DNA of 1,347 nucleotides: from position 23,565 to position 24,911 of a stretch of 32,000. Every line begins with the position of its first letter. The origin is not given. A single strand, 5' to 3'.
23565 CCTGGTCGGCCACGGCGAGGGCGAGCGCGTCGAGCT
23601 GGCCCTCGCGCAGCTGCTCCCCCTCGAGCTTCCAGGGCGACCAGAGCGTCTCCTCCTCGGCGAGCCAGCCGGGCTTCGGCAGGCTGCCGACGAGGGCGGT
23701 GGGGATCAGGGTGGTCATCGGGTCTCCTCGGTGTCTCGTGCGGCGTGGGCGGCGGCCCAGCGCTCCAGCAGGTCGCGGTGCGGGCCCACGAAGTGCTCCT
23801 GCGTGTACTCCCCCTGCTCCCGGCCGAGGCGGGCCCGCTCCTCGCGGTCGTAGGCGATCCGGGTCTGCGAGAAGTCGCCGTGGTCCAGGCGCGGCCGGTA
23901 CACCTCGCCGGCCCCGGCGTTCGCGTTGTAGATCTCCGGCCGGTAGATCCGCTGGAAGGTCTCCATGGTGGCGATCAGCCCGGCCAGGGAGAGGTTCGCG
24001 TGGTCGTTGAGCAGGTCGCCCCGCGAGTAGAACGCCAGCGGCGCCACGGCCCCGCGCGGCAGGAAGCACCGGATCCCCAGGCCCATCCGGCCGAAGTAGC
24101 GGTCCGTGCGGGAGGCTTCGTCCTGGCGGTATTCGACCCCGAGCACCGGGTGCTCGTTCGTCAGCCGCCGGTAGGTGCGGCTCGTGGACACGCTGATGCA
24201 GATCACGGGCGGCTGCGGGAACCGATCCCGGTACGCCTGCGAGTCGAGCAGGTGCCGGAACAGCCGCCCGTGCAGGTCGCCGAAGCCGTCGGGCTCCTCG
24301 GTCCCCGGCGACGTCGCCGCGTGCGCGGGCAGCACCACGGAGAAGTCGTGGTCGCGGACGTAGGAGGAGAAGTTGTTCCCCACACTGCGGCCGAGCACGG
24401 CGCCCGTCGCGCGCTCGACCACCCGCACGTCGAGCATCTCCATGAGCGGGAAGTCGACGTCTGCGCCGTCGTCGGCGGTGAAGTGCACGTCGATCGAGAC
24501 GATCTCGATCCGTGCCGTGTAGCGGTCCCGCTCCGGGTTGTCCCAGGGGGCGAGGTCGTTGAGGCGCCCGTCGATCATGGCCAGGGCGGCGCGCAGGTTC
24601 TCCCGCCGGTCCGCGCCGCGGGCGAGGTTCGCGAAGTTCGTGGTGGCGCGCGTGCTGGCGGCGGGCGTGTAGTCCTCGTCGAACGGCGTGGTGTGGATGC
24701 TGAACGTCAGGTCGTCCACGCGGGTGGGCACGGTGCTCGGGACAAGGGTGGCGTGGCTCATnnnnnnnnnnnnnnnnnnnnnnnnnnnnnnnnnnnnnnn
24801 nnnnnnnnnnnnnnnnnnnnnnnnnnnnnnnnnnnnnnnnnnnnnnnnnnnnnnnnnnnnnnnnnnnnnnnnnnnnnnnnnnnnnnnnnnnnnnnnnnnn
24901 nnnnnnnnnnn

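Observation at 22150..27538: Riboswitch-led metY / metB-like / DUF1852 (mesX) / core-MetE (mesD) operon: folate-independent methionine synthesis with an unknown methyl donor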

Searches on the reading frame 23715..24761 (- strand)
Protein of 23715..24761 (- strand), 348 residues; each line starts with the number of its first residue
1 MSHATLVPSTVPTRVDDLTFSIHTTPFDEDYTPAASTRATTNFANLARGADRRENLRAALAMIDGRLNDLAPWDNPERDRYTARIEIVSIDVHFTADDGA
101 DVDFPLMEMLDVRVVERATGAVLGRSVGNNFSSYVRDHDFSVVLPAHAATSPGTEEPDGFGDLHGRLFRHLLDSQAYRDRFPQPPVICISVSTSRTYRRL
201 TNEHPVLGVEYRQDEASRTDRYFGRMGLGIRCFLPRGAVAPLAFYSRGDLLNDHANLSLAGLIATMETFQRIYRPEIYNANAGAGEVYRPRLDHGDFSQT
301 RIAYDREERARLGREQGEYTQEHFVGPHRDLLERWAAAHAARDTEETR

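Call 5: search_protein_families(library=pfam, proteins=[window:23715-24761:-], max_evalue=0.01)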
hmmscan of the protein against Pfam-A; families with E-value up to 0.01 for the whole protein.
window:23715-24761:- (348 aa): 1 family
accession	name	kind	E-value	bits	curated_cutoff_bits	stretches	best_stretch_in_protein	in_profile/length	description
PF08908.16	MesX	-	3.4e-160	532.8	25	1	16-337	3-323/323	Putative oxygenase MesX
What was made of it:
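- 23715..24761 (-): mesX (DUF1852, 'putative oxygenase MesX', 348 aa). PF08908 scores 532.8 bits over the full profile (call 5).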

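Call 6: search_protein_families(library=ncbifam, proteins=[window:23715-24761:-], max_evalue=0.01)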
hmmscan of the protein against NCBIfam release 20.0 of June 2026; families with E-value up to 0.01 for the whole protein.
window:23715-24761:- (348 aa): 0 families

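Call 11: find_homologous_proteins(query=window:23715-24761:-, max_evalue=1e-10)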
Query window:23715-24761:- (348 aa): 7998 proteins with E <= 1e-10 among 8000 candidates; the best 120 are listed.
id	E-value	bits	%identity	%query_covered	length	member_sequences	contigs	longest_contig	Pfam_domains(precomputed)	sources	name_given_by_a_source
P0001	3.9e-231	784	99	100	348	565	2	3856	PF08908.17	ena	-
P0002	1.8e-148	512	67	97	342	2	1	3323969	PF08908.17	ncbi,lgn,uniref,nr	ncbi:DUF1852 domain-containing protein [Citricoccus sp. SGAir0253]|uniref:DUF1852 domain-containing 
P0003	2.4e-147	509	66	96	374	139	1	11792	PF08908.17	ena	-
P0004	2.0e-142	492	66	95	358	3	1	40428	PF08908.17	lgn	-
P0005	3.5e-142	492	67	94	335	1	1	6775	PF08908.17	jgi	jgi:hypothetical protein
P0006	4.1e-142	491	66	94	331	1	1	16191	PF08908.17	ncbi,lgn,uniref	ncbi:MAG: DUF1852 domain-containing protein [Pseudolysinimonas sp.]|uniref:DUF1852 domain-containing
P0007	1.0e-141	490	66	93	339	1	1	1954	PF08908.17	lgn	-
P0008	2.6e-141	489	67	94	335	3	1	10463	PF08908.17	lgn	-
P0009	3.5e-141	488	66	94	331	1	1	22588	PF08908.17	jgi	jgi:hypothetical protein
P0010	3.8e-141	488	66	94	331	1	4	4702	PF08908.17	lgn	-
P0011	5.2e-141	488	66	93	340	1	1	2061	PF08908.17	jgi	jgi:hypothetical protein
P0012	5.8e-141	488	66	94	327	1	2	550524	PF08908.17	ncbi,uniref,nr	ncbi:DUF1852 domain-containing protein [Microbacterium marinilacus]|uniref:DUF1852 domain-containing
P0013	8.8e-141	487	66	94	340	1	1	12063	PF08908.17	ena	-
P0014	1.2e-140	487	66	93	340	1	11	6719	PF08908.17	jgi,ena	jgi:hypothetical protein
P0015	2.4e-140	486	65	96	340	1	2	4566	PF08908.17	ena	-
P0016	2.5e-140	486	66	93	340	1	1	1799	PF08908.17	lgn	-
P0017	3.1e-140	485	65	97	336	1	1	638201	PF08908.17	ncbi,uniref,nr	ncbi:DUF1852 domain-containing protein [Kocuria sp. LUK]|uniref:DUF1852 domain-containing protein n=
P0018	3.8e-140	485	67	93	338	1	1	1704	PF08908.17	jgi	jgi:hypothetical protein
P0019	5.0e-140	485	66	93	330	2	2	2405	PF08908.17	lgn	-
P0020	5.0e-140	485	66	93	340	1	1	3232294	PF08908.17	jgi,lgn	jgi:hypothetical protein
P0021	5.7e-140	484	66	93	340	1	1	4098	PF08908.17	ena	-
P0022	6.0e-140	484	66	93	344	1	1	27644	PF08908.17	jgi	jgi:hypothetical protein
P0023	6.8e-140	484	64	96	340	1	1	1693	PF08908.17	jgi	jgi:hypothetical protein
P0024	1.4e-139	483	63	97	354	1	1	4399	PF08908.17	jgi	jgi:hypothetical protein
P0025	2.1e-139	483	65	93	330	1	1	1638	PF08908.17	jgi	jgi:hypothetical protein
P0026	1.4e-138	480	66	93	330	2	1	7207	PF08908.17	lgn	-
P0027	2.0e-138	479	67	93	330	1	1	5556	PF08908.17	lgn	-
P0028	2.9e-138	479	65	93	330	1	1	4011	PF08908.17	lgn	-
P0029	3.7e-138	478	66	94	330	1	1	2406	PF08908.17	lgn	-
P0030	5.9e-138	478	63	97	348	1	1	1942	PF08908.17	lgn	-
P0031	8.5e-138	477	66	94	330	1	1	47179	PF08908.17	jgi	jgi:hypothetical protein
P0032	9.1e-138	477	65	94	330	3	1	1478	PF08908.17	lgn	-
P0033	1.8e-137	476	66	94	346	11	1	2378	PF08908.17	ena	-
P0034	2.4e-137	476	65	93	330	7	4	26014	PF08908.17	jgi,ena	-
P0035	4.0e-137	475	65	93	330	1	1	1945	PF08908.17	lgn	-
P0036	4.0e-137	475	65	93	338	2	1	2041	PF08908.17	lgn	-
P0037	4.3e-137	475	64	96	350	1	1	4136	PF08908.17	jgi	jgi:hypothetical protein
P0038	4.8e-137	475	65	93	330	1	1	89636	PF08908.17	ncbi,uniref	ncbi:MAG: DUF1852 domain-containing protein [Microbacterium sp.]|uniref:DUF1852 domain-containing pr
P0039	5.0e-137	475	65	93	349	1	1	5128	PF08908.17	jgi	-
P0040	5.4e-137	475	66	93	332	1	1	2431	PF08908.17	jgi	jgi:hypothetical protein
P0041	5.5e-137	475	65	93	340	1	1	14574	PF08908.17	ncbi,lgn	-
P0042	5.8e-137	475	65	93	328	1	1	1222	PF08908.17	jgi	jgi:hypothetical protein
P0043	6.0e-137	474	64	96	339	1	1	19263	PF08908.17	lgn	-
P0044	7.1e-137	474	65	94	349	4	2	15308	PF08908.17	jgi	jgi:hypothetical protein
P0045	7.9e-137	474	66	94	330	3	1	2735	PF08908.17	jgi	jgi:hypothetical protein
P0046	8.0e-137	474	64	93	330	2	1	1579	PF08908.17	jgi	jgi:hypothetical protein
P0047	8.5e-137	474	65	95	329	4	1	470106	PF08908.17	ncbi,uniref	ncbi:DUF1852 domain-containing protein [Microbacterium paludicola]|uniref:DUF1852 domain-containing 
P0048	9.1e-137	474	67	92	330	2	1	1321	PF08908.17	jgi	-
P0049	9.3e-137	474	64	93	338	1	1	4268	PF08908.17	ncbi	-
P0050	1.1e-136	474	64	93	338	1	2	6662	PF08908.17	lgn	-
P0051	1.6e-136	473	65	93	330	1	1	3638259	PF08908.17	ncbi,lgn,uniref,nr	ncbi:putative oxygenase MesX [Microbacterium sp. SORGH_AS_0888]|uniref:putative oxygenase MesX n=1 T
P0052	1.7e-136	473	65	94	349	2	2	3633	PF08908.17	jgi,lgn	-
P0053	2.1e-136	473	65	93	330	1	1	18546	PF08908.17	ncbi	-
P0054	2.5e-136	472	62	95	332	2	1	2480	PF08908.17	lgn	-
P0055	2.8e-136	472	66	93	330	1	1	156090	PF08908.17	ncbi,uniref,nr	ncbi:DUF1852 domain-containing protein [Streptomyces sp. NP160]|uniref:putative oxygenase MesX n=1 T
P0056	2.8e-136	472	65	94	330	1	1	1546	PF08908.17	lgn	-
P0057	4.0e-136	472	65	94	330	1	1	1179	PF08908.17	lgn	-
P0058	4.0e-136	472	65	93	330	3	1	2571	PF08908.17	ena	-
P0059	4.1e-136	472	61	94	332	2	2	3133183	PF08908.17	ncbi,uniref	ncbi:DUF1852 domain-containing protein [Citricoccus parietis]|uniref:DUF1852 domain-containing prote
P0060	4.1e-136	472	64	93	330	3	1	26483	PF08908.17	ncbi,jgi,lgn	jgi:hypothetical protein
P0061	4.2e-136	472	63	94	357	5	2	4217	PF08908.17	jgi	jgi:hypothetical protein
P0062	4.6e-136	472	65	94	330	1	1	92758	PF08908.17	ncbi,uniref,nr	ncbi:DUF1852 domain-containing protein [Pseudolysinimonas yzui]|uniref:DUF1852 domain-containing pro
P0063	4.9e-136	471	66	93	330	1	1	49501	PF08908.17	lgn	-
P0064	5.0e-136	471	65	93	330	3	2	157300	PF08908.17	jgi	jgi:hypothetical protein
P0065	5.1e-136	471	64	93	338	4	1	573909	PF08908.17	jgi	jgi:hypothetical protein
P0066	5.4e-136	471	65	93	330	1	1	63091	PF08908.17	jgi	jgi:hypothetical protein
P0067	6.6e-136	471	66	93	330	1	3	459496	PF08908.17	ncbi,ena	ncbi:putative oxygenase MesX [Microbacterium sp. NPDC016588]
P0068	7.4e-136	471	65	92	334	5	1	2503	PF08908.17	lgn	-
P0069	8.0e-136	471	65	93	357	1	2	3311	PF08908.17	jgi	jgi:hypothetical protein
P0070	1.0e-135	470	62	96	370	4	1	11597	PF08908.17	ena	-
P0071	1.1e-135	470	64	90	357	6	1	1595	PF08908.17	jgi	-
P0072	1.1e-135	470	66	93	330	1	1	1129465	PF08908.17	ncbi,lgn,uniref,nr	ncbi:putative oxygenase MesX [Microbacterium sp. IEGM 1404]|uniref:putative oxygenase MesX n=1 Tax=M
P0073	1.2e-135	470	66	93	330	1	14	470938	PF08908.17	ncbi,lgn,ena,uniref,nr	ncbi:MAG: DUF1852 domain-containing protein [Microbacterium sp.]|uniref:putative oxygenase MesX n=1 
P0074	1.5e-135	470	64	94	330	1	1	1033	PF08908.17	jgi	jgi:hypothetical protein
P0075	1.7e-135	470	64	94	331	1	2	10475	PF08908.17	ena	-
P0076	1.7e-135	470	65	93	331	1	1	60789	PF08908.17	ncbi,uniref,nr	ncbi:putative oxygenase MesX [Agromyces seonyuensis]|uniref:DUF1852 family protein n=1 Tax=Agromyces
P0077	1.7e-135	470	65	93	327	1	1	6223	PF08908.17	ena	-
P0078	1.9e-135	470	64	92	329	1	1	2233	PF08908.17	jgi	jgi:hypothetical protein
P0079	1.9e-135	470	65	94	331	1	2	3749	PF08908.17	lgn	-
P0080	2.2e-135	469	66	93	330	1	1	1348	PF08908.17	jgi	jgi:hypothetical protein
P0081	2.5e-135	469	60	96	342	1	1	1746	PF08908.17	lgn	-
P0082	2.6e-135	469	66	93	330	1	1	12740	PF08908.17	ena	-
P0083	2.7e-135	469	65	93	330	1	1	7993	PF08908.17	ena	-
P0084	2.7e-135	469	65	93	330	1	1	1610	PF08908.17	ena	-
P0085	2.7e-135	469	66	93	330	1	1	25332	PF08908.17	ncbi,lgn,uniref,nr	ncbi:protein of unknown function [Quadrisphaera granulorum]|uniref:Uncharacterized protein DUF1852 n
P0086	2.8e-135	469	65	93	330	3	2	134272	PF08908.17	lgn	-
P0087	2.8e-135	469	62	93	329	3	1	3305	PF08908.17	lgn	-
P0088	3.0e-135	469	63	89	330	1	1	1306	PF08908.17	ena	-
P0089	3.1e-135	469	65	93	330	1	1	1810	PF08908.17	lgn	-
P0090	3.5e-135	469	66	93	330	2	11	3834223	PF08908.17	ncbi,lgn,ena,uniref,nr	ncbi:putative oxygenase MesX [Microbacterium proteolyticum]|uniref:putative oxygenase MesX n=1 Tax=M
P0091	3.6e-135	469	64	93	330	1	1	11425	PF08908.17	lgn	-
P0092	3.6e-135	469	64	92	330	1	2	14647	PF08908.17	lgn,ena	-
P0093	3.8e-135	469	66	93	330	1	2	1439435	PF08908.17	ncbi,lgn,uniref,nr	ncbi:hypothetical protein CSIV_11455 [Microbacterium sp. CSI-V]|uniref:putative oxygenase MesX n=1 T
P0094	3.9e-135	469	66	92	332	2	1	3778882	PF08908.17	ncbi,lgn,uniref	ncbi:DUF1852 domain-containing protein [Microbacterium sp. LWO14-1.2]|uniref:putative oxygenase MesX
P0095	4.1e-135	468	66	93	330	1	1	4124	PF08908.17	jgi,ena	-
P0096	4.1e-135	468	63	94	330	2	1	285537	PF08908.17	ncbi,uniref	ncbi:DUF1852 domain-containing protein [Microbacterium sp. P04]|uniref:DUF1852 domain-containing pro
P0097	4.8e-135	468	66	92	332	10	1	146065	PF08908.17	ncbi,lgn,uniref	ncbi:DUF1852 family protein [Microbacterium sp. LS_15]|uniref:putative oxygenase MesX n=1 Tax=Microb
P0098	4.9e-135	468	66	94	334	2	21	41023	PF08908.17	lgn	-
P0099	5.4e-135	468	66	92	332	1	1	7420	PF08908.17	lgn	-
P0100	5.5e-135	468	64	93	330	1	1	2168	PF08908.17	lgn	-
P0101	5.7e-135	468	66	93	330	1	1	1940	PF08908.17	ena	-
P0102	6.1e-135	468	64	93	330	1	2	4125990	PF08908.17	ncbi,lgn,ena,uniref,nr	ncbi:DUF1852 domain-containing protein [Microbacterium sp. TPD7012]|uniref:DUF1852 domain-containing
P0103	6.7e-135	468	63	94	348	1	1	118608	PF08908.17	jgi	jgi:hypothetical protein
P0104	7.2e-135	468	64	94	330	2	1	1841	PF08908.17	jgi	jgi:hypothetical protein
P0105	7.5e-135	468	64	96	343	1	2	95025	PF08908.17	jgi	jgi:hypothetical protein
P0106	7.6e-135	468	65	93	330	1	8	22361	PF08908.17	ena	-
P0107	7.9e-135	468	63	94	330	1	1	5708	PF08908.17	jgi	jgi:hypothetical protein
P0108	9.4e-135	467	65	90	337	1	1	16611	PF08908.17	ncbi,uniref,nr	ncbi:putative oxygenase MesX [Quadrisphaera setariae]|uniref:DUF1852 domain-containing protein n=1 T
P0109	9.7e-135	467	65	90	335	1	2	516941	PF08908.17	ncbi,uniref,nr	ncbi:putative oxygenase MesX [Quadrisphaera oryzae]|uniref:putative oxygenase MesX n=1 Tax=Quadrisph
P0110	9.8e-135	467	64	93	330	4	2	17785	PF08908.17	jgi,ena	-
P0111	1.1e-134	467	63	93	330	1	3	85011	PF08908.17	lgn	-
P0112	1.1e-134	467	64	93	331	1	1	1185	PF08908.17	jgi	jgi:hypothetical protein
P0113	1.1e-134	467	66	93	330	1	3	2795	PF08908.17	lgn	-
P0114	1.1e-134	467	65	93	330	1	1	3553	PF08908.17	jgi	jgi:hypothetical protein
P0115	1.1e-134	467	65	94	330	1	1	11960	PF08908.17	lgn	-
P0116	1.1e-134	467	61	94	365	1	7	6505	PF08908.17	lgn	-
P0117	1.2e-134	467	65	92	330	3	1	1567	PF08908.17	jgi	jgi:hypothetical protein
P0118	1.3e-134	467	64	94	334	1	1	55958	PF08908.17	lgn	-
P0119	1.3e-134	467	65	93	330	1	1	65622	PF08908.17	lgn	-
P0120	1.6e-134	466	66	93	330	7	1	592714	PF08908.17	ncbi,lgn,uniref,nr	ncbi:putative oxygenase MesX [Rathayibacter festucae]|uniref:putative oxygenase MesX n=1 Tax=Rathayi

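Call 14: find_related_loci(query=A1, collection=genome_contigs, flank=10000)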
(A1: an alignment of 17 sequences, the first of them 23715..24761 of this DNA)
Query A1 (348 aa) in genome_contigs; peptide patterns used: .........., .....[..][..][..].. (x = any residue, [..] = any of these).
600 stretches matched a pattern (row limit reached: there are more); 600 encode a relative of the query (tblastn E <= 1e-3); the best 80 are kept; 80 distinct loci.
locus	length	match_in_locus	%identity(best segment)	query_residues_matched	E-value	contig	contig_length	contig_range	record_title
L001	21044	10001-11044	98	1-348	0e+0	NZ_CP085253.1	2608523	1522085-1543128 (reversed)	Micrococcus antarcticus strain ABH-515 chromosome, complete genome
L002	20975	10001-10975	63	16-341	6e-142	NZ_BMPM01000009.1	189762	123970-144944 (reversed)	Paenarthrobacter histidinolovorans strain JCM 2520 sequence09, whole genome shotgun sequence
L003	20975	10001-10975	63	16-341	3e-140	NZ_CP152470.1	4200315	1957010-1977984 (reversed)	Paenarthrobacter sp. S56 chromosome, complete genome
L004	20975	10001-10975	63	16-341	2e-140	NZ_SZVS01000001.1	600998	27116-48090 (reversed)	Paenarthrobacter nicotinovorans strain SSBW5 Bw1_1, whole genome shotgun sequence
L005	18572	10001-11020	61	8-348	3e-140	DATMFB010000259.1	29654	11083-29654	MAG TPA_asm: Microbacteriaceae bacterium isolate SMAG_U13451 k141_113982, whole genome shotgun sequence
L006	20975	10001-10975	63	16-341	3e-140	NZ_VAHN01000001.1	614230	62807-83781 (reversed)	Pseudarthrobacter sp. NamE2 FICEKGFG_1, whole genome shotgun sequence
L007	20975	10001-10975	63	16-341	1e-139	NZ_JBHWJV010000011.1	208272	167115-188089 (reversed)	Pseudarthrobacter sp. NPDC059871 NPDC059871_T32_F9.ctg-0011, whole genome shotgun sequence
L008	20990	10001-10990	62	11-341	2e-139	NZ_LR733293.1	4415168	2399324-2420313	Arthrobacter sp. 9AX isolate Arthrobacter sp. 9AX, whole genome shotgun sequence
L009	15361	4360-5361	63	8-342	5e-139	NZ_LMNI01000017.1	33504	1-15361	Microbacterium sp. Leaf288 contig_9, whole genome shotgun sequence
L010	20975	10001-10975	63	16-341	8e-139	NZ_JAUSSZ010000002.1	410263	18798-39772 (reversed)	Arthrobacter bambusae strain DS999 Ga0466913_02, whole genome shotgun sequence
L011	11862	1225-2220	62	8-339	2e-138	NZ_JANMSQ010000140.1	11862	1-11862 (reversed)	MAG: Pseudolysinimonas sp. isolate SOY_29_metabat_378_sub SOY_29_k141_527631, whole genome shotgun sequence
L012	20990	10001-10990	63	12-342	5e-138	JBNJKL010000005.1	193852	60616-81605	MAG: Actinomycetota bacterium isolate BLK171 5, whole genome shotgun sequence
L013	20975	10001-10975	64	16-341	2e-137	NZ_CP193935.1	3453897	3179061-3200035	Pseudarthrobacter sp. L19 chromosome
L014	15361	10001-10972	63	17-341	7e-137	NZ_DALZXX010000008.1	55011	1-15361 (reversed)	MAG: Microbacterium sp. isolate CTOTU47856 NODE_80_length_55011_cov_4.414477, whole genome shotgun sequence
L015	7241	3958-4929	60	16-340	4e-137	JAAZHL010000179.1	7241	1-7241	MAG: Leucobacter sp. isolate AS15tlH2ME_24 82061_AS15, whole genome shotgun sequence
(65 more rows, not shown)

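Call 16: search_solved_structures(query=window:23715-24761:-, max_evalue=1, show_alignments=1)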
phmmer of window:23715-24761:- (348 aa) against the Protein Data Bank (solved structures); distinct sequences matched with E-value up to 1: 0.

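Call 30: predict_structure(alignment_id=A1)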
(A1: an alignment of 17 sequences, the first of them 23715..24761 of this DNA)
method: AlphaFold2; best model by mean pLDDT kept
length: 348 residues; sequences in the alignment: 17
mean_pLDDT: 79.7   pTM: 0.81
mean pLDDT of the five models: 79.7, 79.8, 75.3, 75.4, 58.8
residues with pLDDT >= 90: 101; 70-90: 179; 50-70: 36; < 50: 32
segments of 3 or more residues with pLDDT < 50: 1-15, 283-286, 288-294, 345-348
pLDDT, mean of each block of 10 residues (from residue 1): 35 59 90 66 74 85 89 86 93 88 89 95 90 84 81 75 89 90 88 78 92 83 89 83 90 93 88 68 50 48 69 85 90 83 51
secondary structure, 60 per line:
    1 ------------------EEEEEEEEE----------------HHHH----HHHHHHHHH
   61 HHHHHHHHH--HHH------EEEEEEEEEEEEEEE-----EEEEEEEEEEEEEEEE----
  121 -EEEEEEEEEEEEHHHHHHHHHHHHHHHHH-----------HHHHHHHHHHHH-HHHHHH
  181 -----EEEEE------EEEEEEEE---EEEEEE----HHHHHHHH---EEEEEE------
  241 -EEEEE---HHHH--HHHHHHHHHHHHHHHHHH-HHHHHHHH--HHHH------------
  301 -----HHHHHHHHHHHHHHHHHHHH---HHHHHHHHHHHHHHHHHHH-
elements in order: E19-27 H44-47 H52-69 E81-95 E101-116 E122-133 H134-150 H162-173 H175-180 E186-190 E197-204 E208-213 H218-225 E229-234 E242-246 H250-253 H256-273 H275-282 H285-288 H306-325 H329-347

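Call 36: fold_search(model_id=the predicted structure, library=pdb)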
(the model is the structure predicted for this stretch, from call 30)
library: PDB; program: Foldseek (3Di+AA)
matches with E <= 10: 630; with E <= 0.001: 0
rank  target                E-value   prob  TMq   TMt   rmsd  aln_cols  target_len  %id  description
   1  3goc_A                2.8e-02  0.69  0.21  0.28  14.2       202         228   16  Crystal structure of the Endonuclease V (SAV1684) from Streptomyces avermitilis. Northeast Structural Genomics Consort (released 2009-03-31)
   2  4xpu_B                7.4e-02  0.33  0.17  0.24  15.0       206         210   12  The crystal structure of EndoV from E.coli (released 2015-08-19)
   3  6ozg_B                9.7e-02  0.35  0.19  0.26  13.8       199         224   10  Crystal structure of Thermotoga maritima (Tm) Endonuclease V (E89Q) in complex with a 12mer DNA containing an inosine  (released 2019-09-04)
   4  3ga2                  1.1e-01  0.28  0.19  0.26  15.3       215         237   15  Crystal structure of the Endonuclease_V (BSU36170) from Bacillus subtilis, Northeast Structural Genomics Consortium Targ (released 2009-02-24)
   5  4pje_C                1.2e-01  0.06  0.09  0.11  21.8       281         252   10  Structure of human MR1-Ac-6-FP in complex with human MAIT B-B10 TCR (released 2014-07-02)
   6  7lli_A                1.3e-01  0.07  0.10  0.13  21.2       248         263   10  Stimulatory immune receptor protein complex (released 2021-11-17)
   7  4pj5_C                1.3e-01  0.06  0.10  0.13  20.9       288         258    9  Structure of human MR1-Ac-6-FP in complex with human MAIT TRBV6-1 TCR (released 2014-07-02)
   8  1je6                  1.3e-01  0.06  0.10  0.11  23.9       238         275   11  Structure of the MHC Class I Homolog MICB (released 2002-08-07)
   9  4pjf_C                1.5e-01  0.06  0.10  0.13  21.0       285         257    9  Structure of human MR1-Ac-6-FP in complex with human MAIT B-C10 TCR (released 2014-07-09)
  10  4xpu_A                1.7e-01  0.30  0.17  0.25  14.7       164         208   12  The crystal structure of EndoV from E.coli (released 2015-08-19)
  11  4nqd_A                1.7e-01  0.06  0.10  0.13  20.6       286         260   10  Crystal structure of TCR-MR1 ternary complex and non-covalently bound 5-(2-oxopropylideneamino)-6-D-ribitylaminouracil (released 2014-04-16)
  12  3hd0_B                2.2e-01  0.20  0.16  0.23  13.0       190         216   10  Crystal structure of Tm1865, an Endonuclease V from Thermotoga Maritima (released 2009-07-14)
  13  3hd0_A                2.2e-01  0.18  0.16  0.22  13.0       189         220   10  Crystal structure of Tm1865, an Endonuclease V from Thermotoga Maritima (released 2009-07-14)
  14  6ozq_B                2.2e-01  0.09  0.14  0.17  20.0       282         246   13  Crystal structure of Mus musculus (Mm) Endonuclease V (K155M) in complex with a 23mer RNA oligo containing an inosine  (released 2019-09-04)
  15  9do7_M                2.2e-01  0.03  0.09  0.08  37.5       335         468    7  Membrane-spanning OlyA/PlyB pore complex (released 2025-09-24)
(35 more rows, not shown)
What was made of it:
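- Tried and rejected: The best was endonuclease V at E=0.028 with TM below 0.3 (call 36).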
